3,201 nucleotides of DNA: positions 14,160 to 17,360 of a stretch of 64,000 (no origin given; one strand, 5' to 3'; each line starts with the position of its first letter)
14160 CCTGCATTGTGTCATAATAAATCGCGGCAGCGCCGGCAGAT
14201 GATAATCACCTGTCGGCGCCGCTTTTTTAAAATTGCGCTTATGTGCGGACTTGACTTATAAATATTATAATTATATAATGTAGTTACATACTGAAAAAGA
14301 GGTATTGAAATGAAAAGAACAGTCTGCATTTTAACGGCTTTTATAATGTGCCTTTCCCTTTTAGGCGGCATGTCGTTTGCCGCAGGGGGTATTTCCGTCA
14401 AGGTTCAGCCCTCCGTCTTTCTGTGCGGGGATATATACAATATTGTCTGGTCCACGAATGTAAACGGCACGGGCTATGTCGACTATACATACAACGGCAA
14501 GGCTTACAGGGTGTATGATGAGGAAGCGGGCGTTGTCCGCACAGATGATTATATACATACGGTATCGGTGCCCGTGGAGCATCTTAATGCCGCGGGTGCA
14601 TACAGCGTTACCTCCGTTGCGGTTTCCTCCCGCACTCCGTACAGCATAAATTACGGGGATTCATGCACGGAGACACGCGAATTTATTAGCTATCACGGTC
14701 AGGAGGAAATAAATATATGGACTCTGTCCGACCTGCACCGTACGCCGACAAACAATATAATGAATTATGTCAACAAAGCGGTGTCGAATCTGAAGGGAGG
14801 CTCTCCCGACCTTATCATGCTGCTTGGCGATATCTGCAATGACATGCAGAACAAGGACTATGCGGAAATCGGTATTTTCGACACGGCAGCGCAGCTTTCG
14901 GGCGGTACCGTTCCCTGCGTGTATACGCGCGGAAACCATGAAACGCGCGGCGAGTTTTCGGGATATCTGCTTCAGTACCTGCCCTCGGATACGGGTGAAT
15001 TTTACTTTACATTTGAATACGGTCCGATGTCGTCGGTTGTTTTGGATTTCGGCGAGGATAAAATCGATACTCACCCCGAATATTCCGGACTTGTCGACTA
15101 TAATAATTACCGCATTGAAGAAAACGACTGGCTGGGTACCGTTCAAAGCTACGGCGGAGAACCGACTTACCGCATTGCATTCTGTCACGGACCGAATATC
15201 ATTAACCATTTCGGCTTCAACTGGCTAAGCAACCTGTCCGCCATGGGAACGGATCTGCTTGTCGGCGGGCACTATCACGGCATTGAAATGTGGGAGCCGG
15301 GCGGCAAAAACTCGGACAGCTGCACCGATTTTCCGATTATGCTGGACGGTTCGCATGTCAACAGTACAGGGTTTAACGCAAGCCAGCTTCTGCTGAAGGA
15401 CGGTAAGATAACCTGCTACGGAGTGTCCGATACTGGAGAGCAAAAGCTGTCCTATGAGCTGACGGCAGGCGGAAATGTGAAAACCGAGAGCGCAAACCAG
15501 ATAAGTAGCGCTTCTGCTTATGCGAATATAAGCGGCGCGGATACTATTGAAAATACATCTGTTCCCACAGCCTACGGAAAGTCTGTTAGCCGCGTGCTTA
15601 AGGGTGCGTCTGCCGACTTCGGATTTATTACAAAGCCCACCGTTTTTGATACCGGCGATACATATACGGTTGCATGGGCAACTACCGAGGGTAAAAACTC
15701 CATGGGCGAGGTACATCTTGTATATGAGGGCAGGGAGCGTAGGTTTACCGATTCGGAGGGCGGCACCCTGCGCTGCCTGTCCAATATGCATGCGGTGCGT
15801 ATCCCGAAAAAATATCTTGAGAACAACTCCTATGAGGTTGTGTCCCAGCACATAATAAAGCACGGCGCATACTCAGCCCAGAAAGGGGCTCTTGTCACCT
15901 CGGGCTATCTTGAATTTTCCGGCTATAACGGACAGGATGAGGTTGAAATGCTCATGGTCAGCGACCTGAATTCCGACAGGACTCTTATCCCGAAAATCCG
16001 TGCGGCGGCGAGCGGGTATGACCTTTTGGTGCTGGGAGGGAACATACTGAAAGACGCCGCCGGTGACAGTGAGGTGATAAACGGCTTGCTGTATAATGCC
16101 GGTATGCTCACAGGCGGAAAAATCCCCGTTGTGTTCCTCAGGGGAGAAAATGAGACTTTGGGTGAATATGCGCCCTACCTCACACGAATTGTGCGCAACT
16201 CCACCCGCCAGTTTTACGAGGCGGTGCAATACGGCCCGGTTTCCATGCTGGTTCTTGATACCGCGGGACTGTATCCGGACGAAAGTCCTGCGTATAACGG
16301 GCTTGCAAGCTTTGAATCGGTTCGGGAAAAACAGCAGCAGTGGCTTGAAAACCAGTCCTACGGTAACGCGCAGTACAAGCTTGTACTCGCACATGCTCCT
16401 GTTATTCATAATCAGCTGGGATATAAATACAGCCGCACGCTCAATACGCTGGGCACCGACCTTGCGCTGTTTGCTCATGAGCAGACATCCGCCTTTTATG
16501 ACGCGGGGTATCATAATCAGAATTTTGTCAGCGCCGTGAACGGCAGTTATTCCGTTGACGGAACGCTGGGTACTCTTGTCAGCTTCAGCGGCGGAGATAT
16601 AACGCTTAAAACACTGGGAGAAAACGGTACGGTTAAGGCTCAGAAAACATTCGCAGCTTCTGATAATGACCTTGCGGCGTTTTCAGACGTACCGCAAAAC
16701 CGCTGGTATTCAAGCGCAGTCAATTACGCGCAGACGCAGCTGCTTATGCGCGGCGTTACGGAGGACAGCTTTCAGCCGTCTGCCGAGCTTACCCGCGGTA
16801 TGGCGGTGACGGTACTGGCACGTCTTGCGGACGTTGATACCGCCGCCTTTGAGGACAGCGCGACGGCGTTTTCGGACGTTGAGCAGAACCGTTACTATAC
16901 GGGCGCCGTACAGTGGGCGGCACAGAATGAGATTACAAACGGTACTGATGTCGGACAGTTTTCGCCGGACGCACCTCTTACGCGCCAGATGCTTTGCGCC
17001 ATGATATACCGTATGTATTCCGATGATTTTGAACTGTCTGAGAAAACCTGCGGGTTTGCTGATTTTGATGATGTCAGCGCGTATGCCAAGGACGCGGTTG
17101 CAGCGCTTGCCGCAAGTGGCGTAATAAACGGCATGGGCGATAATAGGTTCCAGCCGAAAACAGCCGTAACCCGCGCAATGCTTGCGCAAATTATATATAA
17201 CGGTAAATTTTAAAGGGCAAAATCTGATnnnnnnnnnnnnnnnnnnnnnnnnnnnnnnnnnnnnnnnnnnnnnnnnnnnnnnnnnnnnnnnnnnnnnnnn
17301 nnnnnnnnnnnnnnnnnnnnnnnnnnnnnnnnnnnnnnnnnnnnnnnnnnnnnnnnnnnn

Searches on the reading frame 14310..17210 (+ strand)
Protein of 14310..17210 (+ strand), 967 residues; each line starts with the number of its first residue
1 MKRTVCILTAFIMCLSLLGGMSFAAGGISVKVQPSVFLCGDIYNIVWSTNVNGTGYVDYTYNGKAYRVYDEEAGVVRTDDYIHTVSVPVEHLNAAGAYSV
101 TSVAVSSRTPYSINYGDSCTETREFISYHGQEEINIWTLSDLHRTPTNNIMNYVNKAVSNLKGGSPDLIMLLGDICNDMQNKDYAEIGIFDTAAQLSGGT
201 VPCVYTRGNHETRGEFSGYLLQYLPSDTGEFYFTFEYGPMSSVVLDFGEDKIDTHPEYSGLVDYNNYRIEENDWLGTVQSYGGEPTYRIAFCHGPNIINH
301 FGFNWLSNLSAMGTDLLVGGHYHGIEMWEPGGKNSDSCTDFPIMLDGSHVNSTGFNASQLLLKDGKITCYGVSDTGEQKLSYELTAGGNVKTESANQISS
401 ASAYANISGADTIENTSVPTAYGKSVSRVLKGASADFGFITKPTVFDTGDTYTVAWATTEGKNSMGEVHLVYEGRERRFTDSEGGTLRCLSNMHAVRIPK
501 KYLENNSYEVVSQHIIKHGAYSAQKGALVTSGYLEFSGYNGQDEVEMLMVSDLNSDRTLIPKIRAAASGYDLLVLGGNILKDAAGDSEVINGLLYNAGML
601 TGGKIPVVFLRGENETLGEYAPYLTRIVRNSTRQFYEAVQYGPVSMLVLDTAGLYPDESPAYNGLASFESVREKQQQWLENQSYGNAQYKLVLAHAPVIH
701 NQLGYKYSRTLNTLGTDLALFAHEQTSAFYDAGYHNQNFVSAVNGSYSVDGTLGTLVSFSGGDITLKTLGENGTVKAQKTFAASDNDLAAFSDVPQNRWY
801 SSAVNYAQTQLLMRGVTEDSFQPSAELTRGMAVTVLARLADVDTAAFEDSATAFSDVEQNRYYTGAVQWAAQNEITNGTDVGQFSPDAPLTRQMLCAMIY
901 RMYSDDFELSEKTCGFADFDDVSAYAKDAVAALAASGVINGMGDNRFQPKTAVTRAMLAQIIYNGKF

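Call 51: search_protein_families(library=pfam, proteins=[window:14310-17210:+], max_evalue=0.00001)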
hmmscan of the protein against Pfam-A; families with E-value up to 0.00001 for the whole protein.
window:14310-17210:+ (967 aa): 2 families
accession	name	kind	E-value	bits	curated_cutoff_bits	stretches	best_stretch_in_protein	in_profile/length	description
PF00395.25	SLH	-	2.6e-27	95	20.8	2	916-956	2-41/44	S-layer homology domain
PF00149.33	Metallophos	-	3.5e-17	63.9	21.5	1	135-323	2-189/191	Calcineurin-like phosphoesterase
